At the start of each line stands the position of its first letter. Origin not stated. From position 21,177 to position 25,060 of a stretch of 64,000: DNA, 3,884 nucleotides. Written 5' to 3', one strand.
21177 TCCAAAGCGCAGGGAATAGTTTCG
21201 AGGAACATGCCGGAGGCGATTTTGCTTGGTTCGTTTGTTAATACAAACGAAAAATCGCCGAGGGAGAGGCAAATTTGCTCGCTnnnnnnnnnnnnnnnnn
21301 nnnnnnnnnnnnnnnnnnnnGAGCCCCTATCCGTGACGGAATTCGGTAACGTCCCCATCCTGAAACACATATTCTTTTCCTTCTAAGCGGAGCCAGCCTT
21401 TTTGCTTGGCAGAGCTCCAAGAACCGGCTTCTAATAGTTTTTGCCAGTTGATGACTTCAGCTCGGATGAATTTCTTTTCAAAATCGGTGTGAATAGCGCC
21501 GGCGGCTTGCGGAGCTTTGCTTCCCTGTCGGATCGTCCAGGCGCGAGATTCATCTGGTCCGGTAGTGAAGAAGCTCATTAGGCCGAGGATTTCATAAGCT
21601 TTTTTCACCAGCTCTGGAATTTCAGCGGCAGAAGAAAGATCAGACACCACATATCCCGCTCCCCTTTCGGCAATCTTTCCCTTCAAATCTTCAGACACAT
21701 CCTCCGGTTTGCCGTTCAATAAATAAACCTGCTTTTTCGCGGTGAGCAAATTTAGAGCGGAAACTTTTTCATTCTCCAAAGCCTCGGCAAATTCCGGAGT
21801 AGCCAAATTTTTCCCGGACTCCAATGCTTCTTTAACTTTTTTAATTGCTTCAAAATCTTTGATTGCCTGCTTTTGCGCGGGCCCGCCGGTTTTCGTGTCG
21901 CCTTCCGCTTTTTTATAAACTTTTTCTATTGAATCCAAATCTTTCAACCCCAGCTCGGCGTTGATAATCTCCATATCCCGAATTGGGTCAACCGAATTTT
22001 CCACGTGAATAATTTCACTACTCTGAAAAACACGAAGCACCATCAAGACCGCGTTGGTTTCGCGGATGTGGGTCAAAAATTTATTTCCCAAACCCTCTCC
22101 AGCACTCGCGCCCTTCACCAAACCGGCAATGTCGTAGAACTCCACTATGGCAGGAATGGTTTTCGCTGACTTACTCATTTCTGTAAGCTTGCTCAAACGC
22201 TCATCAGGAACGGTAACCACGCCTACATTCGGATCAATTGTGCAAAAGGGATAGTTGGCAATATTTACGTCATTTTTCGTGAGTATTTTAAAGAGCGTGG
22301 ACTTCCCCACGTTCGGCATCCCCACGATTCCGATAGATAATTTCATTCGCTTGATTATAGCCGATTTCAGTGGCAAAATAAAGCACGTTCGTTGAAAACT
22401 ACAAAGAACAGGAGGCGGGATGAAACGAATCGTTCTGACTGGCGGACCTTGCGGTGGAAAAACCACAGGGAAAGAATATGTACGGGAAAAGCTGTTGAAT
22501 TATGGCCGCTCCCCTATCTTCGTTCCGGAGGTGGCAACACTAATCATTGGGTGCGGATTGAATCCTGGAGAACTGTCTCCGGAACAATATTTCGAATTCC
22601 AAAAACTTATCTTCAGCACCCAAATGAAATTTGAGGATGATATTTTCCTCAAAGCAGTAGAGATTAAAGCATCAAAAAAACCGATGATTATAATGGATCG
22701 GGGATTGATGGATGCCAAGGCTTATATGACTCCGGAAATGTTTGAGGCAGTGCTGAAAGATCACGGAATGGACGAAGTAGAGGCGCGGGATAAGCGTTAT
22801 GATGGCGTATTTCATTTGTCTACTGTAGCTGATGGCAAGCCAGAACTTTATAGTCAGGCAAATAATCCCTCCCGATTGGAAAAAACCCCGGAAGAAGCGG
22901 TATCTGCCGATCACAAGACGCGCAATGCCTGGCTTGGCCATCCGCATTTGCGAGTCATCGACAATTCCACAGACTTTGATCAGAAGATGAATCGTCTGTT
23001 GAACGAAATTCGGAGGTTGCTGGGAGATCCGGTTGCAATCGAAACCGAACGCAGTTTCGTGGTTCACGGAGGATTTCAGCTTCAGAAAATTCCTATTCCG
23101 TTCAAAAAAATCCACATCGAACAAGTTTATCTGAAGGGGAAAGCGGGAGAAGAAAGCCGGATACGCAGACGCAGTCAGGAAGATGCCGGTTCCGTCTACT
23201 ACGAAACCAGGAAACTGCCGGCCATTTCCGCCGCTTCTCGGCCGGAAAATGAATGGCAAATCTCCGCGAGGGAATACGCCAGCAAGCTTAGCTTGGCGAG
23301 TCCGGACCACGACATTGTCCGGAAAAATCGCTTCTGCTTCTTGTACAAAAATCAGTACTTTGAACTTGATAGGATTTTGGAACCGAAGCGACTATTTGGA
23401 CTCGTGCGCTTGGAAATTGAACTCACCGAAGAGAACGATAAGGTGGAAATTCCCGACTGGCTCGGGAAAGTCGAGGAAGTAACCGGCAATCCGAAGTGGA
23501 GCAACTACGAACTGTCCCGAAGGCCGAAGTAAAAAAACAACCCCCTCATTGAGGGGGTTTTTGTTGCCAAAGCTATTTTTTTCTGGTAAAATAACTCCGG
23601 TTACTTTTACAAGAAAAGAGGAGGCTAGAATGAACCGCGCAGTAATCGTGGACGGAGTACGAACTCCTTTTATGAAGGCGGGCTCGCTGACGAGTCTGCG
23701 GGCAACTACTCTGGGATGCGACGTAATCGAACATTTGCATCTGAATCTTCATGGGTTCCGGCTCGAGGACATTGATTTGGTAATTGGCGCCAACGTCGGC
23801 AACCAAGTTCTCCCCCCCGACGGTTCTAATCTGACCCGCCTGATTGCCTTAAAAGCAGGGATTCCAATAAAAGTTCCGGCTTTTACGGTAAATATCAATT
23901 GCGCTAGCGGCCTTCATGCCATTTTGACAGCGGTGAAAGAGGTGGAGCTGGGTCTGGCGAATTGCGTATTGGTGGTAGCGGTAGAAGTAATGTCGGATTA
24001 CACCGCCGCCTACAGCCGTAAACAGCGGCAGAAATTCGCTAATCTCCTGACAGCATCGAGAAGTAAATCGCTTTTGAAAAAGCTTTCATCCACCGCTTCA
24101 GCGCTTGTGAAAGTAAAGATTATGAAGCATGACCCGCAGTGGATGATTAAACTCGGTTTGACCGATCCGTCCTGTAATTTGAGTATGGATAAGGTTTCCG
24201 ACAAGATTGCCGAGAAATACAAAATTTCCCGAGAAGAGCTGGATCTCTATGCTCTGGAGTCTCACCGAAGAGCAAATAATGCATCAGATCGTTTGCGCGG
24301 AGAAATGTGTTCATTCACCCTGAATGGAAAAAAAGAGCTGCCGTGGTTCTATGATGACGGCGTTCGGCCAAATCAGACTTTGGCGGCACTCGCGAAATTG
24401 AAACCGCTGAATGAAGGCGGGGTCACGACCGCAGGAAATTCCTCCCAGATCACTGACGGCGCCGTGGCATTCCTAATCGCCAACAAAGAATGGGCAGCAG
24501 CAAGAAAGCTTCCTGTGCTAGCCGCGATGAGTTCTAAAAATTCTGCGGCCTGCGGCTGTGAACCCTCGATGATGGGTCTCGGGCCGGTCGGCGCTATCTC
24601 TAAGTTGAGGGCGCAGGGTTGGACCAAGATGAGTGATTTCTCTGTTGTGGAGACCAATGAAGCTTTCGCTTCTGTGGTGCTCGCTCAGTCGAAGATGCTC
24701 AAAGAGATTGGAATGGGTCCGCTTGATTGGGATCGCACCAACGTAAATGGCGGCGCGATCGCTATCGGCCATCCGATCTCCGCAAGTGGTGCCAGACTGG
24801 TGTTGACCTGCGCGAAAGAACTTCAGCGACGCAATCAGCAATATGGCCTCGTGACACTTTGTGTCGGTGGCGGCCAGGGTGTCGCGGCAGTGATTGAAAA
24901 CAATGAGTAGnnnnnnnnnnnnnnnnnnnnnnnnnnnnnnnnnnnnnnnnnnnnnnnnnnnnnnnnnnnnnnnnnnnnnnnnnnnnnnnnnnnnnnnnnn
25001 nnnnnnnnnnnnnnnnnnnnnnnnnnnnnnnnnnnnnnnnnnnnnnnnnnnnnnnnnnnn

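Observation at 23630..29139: Complete beta-oxidation core (thiolase, FadB-type bifunctional enzyme, long acyl-CoA dehydrogenase) in an otherwise minimal, CPR-like genome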

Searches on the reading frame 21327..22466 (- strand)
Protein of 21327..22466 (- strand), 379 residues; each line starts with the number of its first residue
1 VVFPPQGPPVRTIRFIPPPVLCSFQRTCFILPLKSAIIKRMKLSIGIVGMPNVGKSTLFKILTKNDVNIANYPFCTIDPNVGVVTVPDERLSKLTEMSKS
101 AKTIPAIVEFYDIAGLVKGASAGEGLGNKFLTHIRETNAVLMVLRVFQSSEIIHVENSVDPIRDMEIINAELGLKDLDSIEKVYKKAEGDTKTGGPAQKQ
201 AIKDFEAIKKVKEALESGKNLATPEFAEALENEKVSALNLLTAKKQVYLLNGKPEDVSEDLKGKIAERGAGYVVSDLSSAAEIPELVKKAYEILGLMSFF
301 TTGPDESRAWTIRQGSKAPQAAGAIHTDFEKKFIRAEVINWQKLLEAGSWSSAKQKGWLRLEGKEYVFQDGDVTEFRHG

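Call 6: search_protein_families(library=pfam, proteins=[window:21327-22466:-])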
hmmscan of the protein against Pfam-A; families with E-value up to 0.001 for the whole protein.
window:21327-22466:- (379 aa): 3 families
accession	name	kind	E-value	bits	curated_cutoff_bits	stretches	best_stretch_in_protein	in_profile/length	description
PF06071.19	YchF-GTPase_C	-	1.1e-36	125.2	27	1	296-378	1-83/84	Protein of unknown function (DUF933)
PF01926.29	MMR_HSR1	-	2.9e-20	72.9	21.9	1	45-155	2-92/113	50S ribosome-binding GTPase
PF02421.24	FeoB_N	-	2.8e-08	33.9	27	1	45-89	3-47/156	Ferrous iron transport protein B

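Call 7: search_protein_families(library=ncbifam, proteins=[window:21327-22466:-])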
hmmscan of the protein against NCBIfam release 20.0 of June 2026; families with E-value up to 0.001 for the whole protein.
window:21327-22466:- (379 aa): 15 families
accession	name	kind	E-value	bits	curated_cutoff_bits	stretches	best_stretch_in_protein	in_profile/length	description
TIGR00092.1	TIGR00092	equivalog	4.3e-116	388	279.2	2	41-259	1-215/368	redox-regulated ATPase YchF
NF007171.0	PRK09602.1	subfamily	1.3e-36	126.3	387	1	41-219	1-194/397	YchF-related putative GTPase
NF008955.0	PRK12297.1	equivalog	2.5e-25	89.3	406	1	44-175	161-269/429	GTPase ObgE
TIGR02729.1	Obg_CgtA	equivalog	1.4e-24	86.7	280.25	1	44-173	159-265/329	Obg family GTPase CgtA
NF008956.1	PRK12299.1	equivalog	1.4e-24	86.6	300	1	44-173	160-261/327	GTPase ObgE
NF008954.1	PRK12296.1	equivalog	4.4e-20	71.6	377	1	44-174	161-268/470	GTPase ObgE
TIGR00231.1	small_GTP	domain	9.8e-09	35.2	42.5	1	44-146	5-93/164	GTP-binding protein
TIGR03156.1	GTP_HflX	equivalog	7.6e-08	31.6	216.75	1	42-91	189-238/351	GTPase HflX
TIGR00437.1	feoB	equivalog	2.7e-07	29.7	315.65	1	49-90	1-42/594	ferrous iron transport protein B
TIGR03594.1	GTPase_EngA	equivalog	2e-05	23.8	306.7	1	45-87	3-46/432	ribosome biogenesis GTPase Der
NF008280.0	PRK11058.1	equivalog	4.5e-05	22.4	441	1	44-89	199-244/426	ribosome rescue GTPase HflX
NF003661.0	PRK05291.1-3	equivalog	9.5e-05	21.9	380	1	41-70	215-244/448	tRNA uridine-5-carboxymethylaminomethyl(34) synthesis GTPase MnmE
TIGR03596.1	GTPase_YlqF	equivalog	0.00015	21.3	208.2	1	38-74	114-151/276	ribosome biogenesis GTPase YlqF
TIGR03918.1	GTP_HydF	equivalog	0.00016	20.6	325.55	1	40-217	5-165/392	[FeFe] hydrogenase H-cluster maturation GTPase HydF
NF003255.0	PRK04213.1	equivalog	0.0002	20.7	164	1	40-80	7-47/204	GTP-binding protein EngB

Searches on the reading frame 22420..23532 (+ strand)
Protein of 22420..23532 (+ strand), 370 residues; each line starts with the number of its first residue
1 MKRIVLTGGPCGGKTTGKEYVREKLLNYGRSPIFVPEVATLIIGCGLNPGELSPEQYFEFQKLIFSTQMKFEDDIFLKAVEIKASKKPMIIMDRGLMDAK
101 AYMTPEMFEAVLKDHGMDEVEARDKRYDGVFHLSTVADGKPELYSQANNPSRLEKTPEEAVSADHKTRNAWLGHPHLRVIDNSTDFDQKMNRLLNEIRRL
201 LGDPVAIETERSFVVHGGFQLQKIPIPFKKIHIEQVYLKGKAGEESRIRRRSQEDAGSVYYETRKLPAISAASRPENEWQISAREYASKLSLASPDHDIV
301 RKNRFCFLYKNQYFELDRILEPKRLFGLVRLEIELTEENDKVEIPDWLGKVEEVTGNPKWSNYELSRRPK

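Call 6: search_protein_families(library=pfam, proteins=[window:22420-23532:+])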
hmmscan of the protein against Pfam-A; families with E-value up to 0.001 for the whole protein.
window:22420-23532:+ (370 aa): 1 family
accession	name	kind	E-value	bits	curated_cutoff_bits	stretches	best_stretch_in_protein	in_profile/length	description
PF13521.12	AAA_28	-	1.9e-19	70.9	27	1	3-188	1-163/164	AAA domain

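Call 7: search_protein_families(library=ncbifam, proteins=[window:22420-23532:+])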
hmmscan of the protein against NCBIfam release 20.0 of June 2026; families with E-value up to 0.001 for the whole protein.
window:22420-23532:+ (370 aa): 0 families

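Call 71: search_solved_structures(query=window:22420-23529:+, max_evalue=0.01)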
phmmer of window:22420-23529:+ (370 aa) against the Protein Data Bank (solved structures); distinct sequences matched with E-value up to 0.01: 0.

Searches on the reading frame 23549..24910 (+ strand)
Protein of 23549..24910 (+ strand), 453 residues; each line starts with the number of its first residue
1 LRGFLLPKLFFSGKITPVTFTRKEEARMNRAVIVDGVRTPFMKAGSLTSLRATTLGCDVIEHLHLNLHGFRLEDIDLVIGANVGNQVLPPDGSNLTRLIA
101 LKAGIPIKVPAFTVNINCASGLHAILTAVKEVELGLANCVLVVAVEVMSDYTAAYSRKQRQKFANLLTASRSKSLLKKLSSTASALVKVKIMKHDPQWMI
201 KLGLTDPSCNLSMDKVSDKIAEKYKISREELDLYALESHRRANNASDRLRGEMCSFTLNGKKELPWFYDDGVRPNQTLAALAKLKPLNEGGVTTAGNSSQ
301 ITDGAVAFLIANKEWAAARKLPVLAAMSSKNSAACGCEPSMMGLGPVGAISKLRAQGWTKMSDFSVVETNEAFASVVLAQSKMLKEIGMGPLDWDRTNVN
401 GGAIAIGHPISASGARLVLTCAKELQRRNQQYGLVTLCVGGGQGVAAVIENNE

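Call 6: search_protein_families(library=pfam, proteins=[window:23549-24910:+])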
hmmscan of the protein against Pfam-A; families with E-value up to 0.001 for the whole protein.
window:23549-24910:+ (453 aa): 4 families
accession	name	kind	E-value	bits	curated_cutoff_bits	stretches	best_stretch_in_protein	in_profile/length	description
PF00108.29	Thiolase_N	-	2.4e-47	162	26.4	1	32-313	2-259/260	Thiolase, N-terminal domain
PF02803.24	Thiolase_C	-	3e-36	124.2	27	1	331-450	9-122/123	Thiolase, C-terminal domain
PF08545.16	ACP_syn_III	-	0.00021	21.5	24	1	113-163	2-52/80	3-Oxoacyl-[acyl-carrier-protein (ACP)] synthase III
PF00109.32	ketoacyl-synt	-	0.00055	20.1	20.8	1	109-157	165-213/252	Beta-ketoacyl synthase, N-terminal domain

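Call 7: search_protein_families(library=ncbifam, proteins=[window:23549-24910:+])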
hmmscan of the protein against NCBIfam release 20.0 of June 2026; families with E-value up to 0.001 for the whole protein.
window:23549-24910:+ (453 aa): 42 families (the best 25 are shown)
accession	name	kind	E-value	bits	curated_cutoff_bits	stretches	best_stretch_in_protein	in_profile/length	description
TIGR01930.1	AcCoA-C-Actrans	subfamily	1.5e-103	346.8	240.55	1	33-450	1-385/385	acetyl-CoA C-acyltransferase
NF006030.0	PRK08170.1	equivalog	1.5e-90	304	593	1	25-451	5-432/434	acetyl-CoA C-acetyltransferase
NF004853.0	PRK06205.1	subfamily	7.1e-79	265.7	551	2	216-451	164-402/404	acetyl-CoA C-acetyltransferase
NF006001.0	PRK08131.1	equivalog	2.7e-77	260.3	622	2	210-451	159-399/401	3-oxoadipyl-CoA thiolase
NF005805.0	PRK07661.1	equivalog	1.8e-75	254.3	633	2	180-450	114-389/391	acetyl-CoA C-acetyltransferase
NF006551.0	PRK09050.1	subfamily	1.1e-74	251.9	605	2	212-450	162-399/401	3-oxoadipyl-CoA thiolase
TIGR02430.1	pcaF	equivalog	1.4e-74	251.5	597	2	212-450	161-398/400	3-oxoadipyl-CoA thiolase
NF006552.0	PRK09051.1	subfamily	9.4e-74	249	565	1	29-451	4-394/395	beta-ketothiolase BktB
NF042999.1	bketothiol_BktB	equivalog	9.8e-71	239.1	725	2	199-451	144-393/394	beta-ketothiolase BktB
NF042967.1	AcCoAtase_PhaA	equivalog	1.2e-68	232.1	740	2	199-450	147-394/396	acetyl-CoA acetyltransferase PhaA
NF004206.0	PRK05656.1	subfamily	7.2e-67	226.1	688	2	198-450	142-391/392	acetyl-CoA C-acetyltransferase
NF006510.0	PRK08947.1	equivalog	7.9e-67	225.9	519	2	211-450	145-385/387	acetyl-CoA C-acyltransferase FadA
NF005494.0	PRK07108.1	equivalog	1.3e-64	218.6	615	2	205-450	140-390/392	acetyl-CoA C-acyltransferase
NF005890.0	PRK07851.1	equivalog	1.4e-63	215.3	580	1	28-450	1-403/406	acetyl-CoA C-acetyltransferase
NF006086.0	PRK08235.1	equivalog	3.7e-63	214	526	2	199-450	143-391/393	acetyl-CoA C-acetyltransferase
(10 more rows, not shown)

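Call 51: search_solved_structures(query=window:23630-24907:+, max_evalue=1e-30)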
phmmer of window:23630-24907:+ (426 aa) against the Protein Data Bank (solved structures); distinct sequences matched with E-value up to 1e-30: 86 (the best 60 are shown).
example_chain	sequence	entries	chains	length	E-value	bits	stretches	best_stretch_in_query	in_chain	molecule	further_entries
1ulq_A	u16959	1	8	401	5.8e-59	203.4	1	185-423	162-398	putative acetyl-CoA acetyltransferase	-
8k1c_A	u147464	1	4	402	2e-58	201.7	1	172-424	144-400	Acetyl-CoA acetyltransferase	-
8jg3_A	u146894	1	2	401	1.2e-57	199.1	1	172-424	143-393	Acetyl-CoA C-acetyltransferase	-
8gqj_A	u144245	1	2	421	4.3e-56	194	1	172-422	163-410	Thiolase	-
8gqh_A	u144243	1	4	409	4.4e-56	193.9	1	186-423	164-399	Thiolase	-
4c2j_A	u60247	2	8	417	1.1e-55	192.7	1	170-424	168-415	3-KETOACYL-COA THIOLASE, MITOCHONDRIAL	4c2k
8gqi_A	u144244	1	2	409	1.1e-55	192.6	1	182-424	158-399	Thiolase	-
6pca_A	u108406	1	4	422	1.3e-55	192.4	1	185-423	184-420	Beta-ketoadipyl-CoA thiolase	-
4n44_A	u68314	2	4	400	1.3e-54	189.1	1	172-423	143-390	Acetyl-CoA acetyltransferase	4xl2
4e1l_A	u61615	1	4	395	3.5e-54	187.7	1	172-422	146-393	Acetoacetyl-CoA thiolase 2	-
4wyr_A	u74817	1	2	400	4.3e-54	187.4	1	172-423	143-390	Acetyl-CoA acetyltransferase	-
6pcb_A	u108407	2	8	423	4.7e-54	187.3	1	185-423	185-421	Beta-ketoadipyl-CoA thiolase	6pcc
7ldc_A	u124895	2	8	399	1.3e-53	185.9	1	171-424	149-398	Acetyl-CoA acetyltransferase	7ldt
7lcl_A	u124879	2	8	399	1.4e-53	185.7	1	171-424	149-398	Acetyl-CoA acetyltransferase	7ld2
1dlu_A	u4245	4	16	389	2.5e-53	184.9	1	171-424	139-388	BIOSYNTHETIC THIOLASE | BIOSYNTHETIC THIOLASE ACETYLATED AT CYS89 | PROTEIN (ACETOACETYL-COA THIOLASE)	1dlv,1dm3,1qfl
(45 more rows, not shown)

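Call 69: search_protein_representatives(protein=window:23630-24907:+)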
Query: 426 residues. Proteins with E-value up to 0.001 (for the whole library): 21635; up to 1e-10: 8790; up to 1e-30: 996. The best 150 are listed.
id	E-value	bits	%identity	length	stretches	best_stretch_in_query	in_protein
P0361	1.1e-150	518.6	60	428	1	1-424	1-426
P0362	3.0e-116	405.3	53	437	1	1-424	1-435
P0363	1.1e-105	370.4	51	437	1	1-423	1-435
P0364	3.6e-98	345.7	51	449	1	3-424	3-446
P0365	7.8e-80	285.4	45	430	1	3-423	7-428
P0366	7.1e-77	275.6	44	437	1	4-423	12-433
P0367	1.3e-76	274.8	42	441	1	3-424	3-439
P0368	2.2e-75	270.7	43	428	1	1-423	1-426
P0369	2.4e-75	270.6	45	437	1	2-424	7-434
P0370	1.1e-71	258.6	42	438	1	3-422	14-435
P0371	4.9e-71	256.4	42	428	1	2-423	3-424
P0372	1.4e-69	251.6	43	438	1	5-424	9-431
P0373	2.3e-69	250.9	42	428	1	3-422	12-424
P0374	2.3e-69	250.9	40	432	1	3-423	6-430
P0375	1.3e-68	248.4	41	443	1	5-423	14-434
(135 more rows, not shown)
